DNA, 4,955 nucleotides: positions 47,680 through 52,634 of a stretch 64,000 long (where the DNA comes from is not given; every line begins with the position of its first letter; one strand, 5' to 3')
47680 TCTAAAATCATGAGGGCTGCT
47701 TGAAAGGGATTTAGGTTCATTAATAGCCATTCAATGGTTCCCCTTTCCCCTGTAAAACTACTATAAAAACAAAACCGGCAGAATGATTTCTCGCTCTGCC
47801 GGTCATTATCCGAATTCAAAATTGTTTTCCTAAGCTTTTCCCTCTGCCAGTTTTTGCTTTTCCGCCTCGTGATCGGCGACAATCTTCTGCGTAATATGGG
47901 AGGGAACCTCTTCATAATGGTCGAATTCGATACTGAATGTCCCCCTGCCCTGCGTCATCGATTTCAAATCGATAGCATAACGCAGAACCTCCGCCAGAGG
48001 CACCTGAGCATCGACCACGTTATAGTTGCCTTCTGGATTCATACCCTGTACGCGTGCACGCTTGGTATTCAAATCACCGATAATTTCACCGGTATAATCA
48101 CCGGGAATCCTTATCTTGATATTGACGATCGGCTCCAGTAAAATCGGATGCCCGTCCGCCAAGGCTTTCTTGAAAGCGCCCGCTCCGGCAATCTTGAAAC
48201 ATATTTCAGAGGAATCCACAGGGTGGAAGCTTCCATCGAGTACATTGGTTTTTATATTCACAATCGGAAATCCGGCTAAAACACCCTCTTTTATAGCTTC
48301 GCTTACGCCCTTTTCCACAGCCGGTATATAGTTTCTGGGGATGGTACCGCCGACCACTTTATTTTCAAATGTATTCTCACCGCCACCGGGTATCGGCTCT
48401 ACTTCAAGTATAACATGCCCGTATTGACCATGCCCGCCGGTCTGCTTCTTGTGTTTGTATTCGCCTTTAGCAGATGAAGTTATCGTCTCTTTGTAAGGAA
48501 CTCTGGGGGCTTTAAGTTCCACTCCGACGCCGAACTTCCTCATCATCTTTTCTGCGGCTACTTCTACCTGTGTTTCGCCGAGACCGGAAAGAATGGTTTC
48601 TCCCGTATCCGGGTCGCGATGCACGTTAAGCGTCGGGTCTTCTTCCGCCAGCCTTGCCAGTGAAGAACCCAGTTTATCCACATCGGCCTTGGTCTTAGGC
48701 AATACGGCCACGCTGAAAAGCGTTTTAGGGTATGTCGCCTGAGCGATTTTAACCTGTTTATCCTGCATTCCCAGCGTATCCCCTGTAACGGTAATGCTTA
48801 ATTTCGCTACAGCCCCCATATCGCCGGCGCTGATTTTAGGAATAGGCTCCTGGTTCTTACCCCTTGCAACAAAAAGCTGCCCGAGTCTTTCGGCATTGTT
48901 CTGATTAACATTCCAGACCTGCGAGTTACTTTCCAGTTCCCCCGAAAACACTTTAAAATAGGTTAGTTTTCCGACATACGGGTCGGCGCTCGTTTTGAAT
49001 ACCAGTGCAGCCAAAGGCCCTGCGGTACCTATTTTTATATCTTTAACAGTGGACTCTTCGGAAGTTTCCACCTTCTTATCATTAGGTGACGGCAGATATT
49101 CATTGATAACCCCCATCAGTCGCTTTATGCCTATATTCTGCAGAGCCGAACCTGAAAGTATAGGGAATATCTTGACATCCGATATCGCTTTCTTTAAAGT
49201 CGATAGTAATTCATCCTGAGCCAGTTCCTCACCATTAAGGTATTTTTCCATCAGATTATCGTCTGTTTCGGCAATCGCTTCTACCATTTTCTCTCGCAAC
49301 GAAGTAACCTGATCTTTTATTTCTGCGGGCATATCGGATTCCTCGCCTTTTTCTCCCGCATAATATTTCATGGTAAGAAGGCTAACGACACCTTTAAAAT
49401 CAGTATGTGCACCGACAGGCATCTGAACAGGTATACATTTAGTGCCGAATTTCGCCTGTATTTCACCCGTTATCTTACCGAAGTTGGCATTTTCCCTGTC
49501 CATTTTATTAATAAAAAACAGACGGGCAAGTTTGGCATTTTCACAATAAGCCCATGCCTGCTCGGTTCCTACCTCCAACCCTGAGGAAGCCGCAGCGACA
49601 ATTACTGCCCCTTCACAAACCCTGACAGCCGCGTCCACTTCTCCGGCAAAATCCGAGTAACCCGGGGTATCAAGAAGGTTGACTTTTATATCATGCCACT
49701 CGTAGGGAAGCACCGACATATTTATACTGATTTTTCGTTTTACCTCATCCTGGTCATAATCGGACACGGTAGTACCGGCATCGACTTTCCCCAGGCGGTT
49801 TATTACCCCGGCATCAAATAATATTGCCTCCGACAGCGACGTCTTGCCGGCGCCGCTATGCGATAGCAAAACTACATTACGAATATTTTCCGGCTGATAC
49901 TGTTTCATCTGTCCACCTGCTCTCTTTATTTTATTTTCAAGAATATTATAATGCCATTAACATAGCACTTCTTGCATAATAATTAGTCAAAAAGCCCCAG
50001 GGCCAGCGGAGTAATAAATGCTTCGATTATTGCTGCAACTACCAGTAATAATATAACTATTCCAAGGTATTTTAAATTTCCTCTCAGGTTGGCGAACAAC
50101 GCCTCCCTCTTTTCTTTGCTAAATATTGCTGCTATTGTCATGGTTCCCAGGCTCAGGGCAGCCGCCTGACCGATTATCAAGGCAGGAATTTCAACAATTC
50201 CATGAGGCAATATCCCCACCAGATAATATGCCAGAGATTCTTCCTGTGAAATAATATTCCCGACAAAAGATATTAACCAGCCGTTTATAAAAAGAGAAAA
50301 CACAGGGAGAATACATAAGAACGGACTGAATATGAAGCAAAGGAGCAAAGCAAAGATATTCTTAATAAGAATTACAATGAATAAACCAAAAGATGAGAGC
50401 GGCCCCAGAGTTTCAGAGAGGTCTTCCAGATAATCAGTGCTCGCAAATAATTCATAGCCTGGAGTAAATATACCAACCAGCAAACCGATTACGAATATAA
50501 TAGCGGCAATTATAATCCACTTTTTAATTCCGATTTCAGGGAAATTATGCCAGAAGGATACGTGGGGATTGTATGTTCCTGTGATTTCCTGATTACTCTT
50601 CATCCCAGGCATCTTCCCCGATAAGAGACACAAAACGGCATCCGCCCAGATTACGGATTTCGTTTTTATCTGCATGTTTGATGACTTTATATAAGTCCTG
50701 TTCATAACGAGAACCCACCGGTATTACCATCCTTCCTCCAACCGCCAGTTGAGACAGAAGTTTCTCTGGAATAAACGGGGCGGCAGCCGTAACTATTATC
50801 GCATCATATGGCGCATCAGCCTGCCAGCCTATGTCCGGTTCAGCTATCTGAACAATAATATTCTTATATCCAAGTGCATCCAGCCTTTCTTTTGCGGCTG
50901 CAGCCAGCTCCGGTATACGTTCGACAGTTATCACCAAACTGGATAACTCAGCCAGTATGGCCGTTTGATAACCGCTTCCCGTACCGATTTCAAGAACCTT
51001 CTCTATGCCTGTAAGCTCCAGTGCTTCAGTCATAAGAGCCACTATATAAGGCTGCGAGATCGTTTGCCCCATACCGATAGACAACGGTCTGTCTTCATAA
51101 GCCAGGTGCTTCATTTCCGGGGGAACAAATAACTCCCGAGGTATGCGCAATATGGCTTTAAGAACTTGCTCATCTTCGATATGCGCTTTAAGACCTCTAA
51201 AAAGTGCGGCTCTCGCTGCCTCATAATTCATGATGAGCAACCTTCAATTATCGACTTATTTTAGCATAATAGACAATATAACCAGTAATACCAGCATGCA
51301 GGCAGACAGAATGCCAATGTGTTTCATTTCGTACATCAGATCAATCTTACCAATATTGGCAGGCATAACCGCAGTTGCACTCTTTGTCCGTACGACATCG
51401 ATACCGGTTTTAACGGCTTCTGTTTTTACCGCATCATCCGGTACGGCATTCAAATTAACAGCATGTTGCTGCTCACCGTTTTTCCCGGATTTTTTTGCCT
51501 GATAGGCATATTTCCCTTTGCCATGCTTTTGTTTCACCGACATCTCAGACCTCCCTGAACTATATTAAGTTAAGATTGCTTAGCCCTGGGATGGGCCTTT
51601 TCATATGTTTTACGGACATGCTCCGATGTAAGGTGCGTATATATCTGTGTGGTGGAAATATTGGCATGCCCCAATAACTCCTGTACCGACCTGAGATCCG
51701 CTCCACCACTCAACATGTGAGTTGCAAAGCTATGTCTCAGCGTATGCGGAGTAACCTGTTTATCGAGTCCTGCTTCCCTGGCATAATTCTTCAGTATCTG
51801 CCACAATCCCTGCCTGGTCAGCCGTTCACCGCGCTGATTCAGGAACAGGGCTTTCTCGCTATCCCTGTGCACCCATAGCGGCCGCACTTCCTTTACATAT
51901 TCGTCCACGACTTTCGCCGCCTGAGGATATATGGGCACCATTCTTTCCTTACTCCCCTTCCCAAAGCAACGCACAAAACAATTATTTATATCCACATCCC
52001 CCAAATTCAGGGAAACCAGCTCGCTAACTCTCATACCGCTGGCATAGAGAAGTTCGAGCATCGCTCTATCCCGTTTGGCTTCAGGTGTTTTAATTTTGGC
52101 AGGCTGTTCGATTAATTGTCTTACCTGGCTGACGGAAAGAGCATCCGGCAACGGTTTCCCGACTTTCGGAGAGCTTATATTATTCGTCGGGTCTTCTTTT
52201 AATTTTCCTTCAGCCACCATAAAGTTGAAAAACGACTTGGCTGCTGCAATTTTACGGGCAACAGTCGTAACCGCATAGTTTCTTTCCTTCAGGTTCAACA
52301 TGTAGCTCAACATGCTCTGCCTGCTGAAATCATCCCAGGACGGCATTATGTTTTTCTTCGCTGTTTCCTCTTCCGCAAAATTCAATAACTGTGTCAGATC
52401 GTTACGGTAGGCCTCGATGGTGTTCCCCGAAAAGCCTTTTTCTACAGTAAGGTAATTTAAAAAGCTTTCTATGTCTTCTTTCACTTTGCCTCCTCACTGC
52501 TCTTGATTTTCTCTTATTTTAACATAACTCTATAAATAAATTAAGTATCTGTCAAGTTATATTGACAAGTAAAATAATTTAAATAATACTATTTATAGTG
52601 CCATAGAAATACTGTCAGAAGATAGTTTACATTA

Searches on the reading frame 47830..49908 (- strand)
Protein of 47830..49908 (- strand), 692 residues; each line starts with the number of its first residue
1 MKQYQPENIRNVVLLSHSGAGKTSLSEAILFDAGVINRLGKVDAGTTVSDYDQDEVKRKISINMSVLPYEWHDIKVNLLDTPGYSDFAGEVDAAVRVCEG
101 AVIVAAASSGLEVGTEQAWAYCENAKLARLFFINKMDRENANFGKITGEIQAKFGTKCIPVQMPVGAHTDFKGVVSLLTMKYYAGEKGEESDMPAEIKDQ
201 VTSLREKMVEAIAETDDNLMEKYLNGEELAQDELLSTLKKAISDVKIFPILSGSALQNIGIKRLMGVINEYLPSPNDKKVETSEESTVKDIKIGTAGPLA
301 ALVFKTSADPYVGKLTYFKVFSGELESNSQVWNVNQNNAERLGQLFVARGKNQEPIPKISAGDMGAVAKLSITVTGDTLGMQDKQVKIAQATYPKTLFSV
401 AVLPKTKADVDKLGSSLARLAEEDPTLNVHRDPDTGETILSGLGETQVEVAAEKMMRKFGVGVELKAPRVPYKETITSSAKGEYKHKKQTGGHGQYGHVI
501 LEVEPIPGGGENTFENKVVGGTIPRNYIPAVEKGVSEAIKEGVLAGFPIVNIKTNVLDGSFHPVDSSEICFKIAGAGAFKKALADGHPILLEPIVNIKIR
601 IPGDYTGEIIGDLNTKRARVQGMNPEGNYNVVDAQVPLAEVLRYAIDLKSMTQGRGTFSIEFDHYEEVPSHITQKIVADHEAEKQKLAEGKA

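Call 81: search_protein_families(library=ncbifam, proteins=[window:47830-49908:-], max_evalue=0.01)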
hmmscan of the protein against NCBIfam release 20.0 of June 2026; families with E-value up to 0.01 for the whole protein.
window:47830-49908:- (692 aa): 28 families (the best 25 are shown)
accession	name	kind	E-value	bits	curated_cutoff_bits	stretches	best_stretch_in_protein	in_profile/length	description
NF009381.0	PRK12740.1-5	subfamily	9.5e-283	939.8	583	1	1-685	1-690/692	elongation factor G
TIGR00484.1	EF-G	equivalog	4.6e-210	699.3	659.4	1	5-680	6-689/691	elongation factor G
NF009891.0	PRK13351.1-1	equivalog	3.1e-195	650.7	597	1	1-682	1-679/681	elongation factor G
NF009377.1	PRK12740.1-1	equivalog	2.8e-192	640.8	890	1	4-676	8-698/700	elongation factor G-like protein EF-G2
NF058620.1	EFG2_Bacteroid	exception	2.6e-186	621.1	1000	2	1-507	1-509/717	elongation factor G2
NF009379.0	PRK12740.1-3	equivalog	5.2e-159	530.9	513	1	5-682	4-672/674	elongation factor G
NF012153.1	tet_protect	equivalog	1.2e-105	354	775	1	11-665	2-614/614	tetracycline resistance ribosomal protection protein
NF000120.3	47473_otr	exception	2.9e-76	257.3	900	1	11-658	4-606/608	tetracycline resistance ribosomal protection protein Otr(A)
TIGR00490.1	aEF-2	equivalog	2.4e-75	254.1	738.45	3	290-507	281-495/720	elongation factor EF-2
NF033148.1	tet_protect_M_W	exception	3.2e-70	237.2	1100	2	208-668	174-613/639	TetM/TetW/TetO/TetS family tetracycline resistance ribosomal protection protein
NF012154.0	tet_protect_Q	exception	9.7e-57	192.6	1425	2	202-666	170-612/638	tetracycline resistance ribosomal protection protein Tet(Q)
NF012155.1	tet_protect_M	exception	1.5e-56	191.9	1420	2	209-666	175-611/639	tetracycline resistance ribosomal protection protein Tet(M)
NF001964.0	PRK00741.1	equivalog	5.2e-53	180.3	473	1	9-477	12-474/529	peptide chain release factor 3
NF009892.0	PRK13351.1-3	equivalog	2.5e-47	161.7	640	2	8-145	2-144/623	elongation factor G-like protein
TIGR00503.1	prfC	equivalog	1.3e-43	149.2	466.95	1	9-465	11-461/527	peptide chain release factor 3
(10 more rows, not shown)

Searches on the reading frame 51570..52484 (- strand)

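Call 81: search_protein_families(library=ncbifam, proteins=[window:51570-52484:-], max_evalue=0.01)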
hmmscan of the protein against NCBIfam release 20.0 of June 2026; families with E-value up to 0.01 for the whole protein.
window:51570-52484:- (304 aa): 14 families
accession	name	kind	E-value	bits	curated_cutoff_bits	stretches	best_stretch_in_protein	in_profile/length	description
TIGR02225.1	recomb_XerD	equivalog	1.7e-110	368.9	329.6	1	6-301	1-290/290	site-specific tyrosine recombinase XerD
NF001399.0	PRK00283.1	subfamily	2.8e-110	368.3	279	1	2-301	6-299/300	tyrosine recombinase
TIGR02224.1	recomb_XerC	equivalog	1.2e-104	349.9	335.15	1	6-302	1-294/295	tyrosine recombinase XerC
NF040815.2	recomb_XerA_Arch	equivalog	6.1e-76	255.4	220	1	6-294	1-263/263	site-specific tyrosine recombinase/integron integrase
NF002331.0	PRK01287.1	subfamily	7.9e-61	206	371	1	4-302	29-329/365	site-specific tyrosine recombinase XerC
TIGR02249.1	integrase_gron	subfamily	4e-40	138.1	265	2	224-290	239-305/315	integron integrase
NF003462.0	PRK05084.1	equivalog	7.4e-38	130.2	267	1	135-297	193-356/360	tyrosine recombinase XerS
NF011946.0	PRK15417.1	equivalog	2.8e-26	92.5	435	2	224-286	254-316/337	integron integrase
NF007371.0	PRK09871.1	subfamily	2.1e-23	82.9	222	1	132-290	21-179/198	tyrosine-type DNA invertase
NF007370.0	PRK09870.1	subfamily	2.9e-20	72.7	221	1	132-302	27-196/200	tyrosine-type DNA invertase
NF002685.0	PRK02436.1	equivalog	1.9e-11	44.3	178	1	1-280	1-241/245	site-specific tyrosine recombinase XerD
NF040693.1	recomb_GmtY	equivalog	2.2e-09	37.1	340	1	214-292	354-439/441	gamma-mobile-trio recombinase GmtY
NF047926.1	integrase_GmtZ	equivalog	1.5e-06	26.5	600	1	199-303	385-488/784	gamma-mobile-trio integrase GmtZ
NF041502.1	integrase_1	equivalog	1.8e-05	23.7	350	1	179-292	257-367/484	site-specific integrase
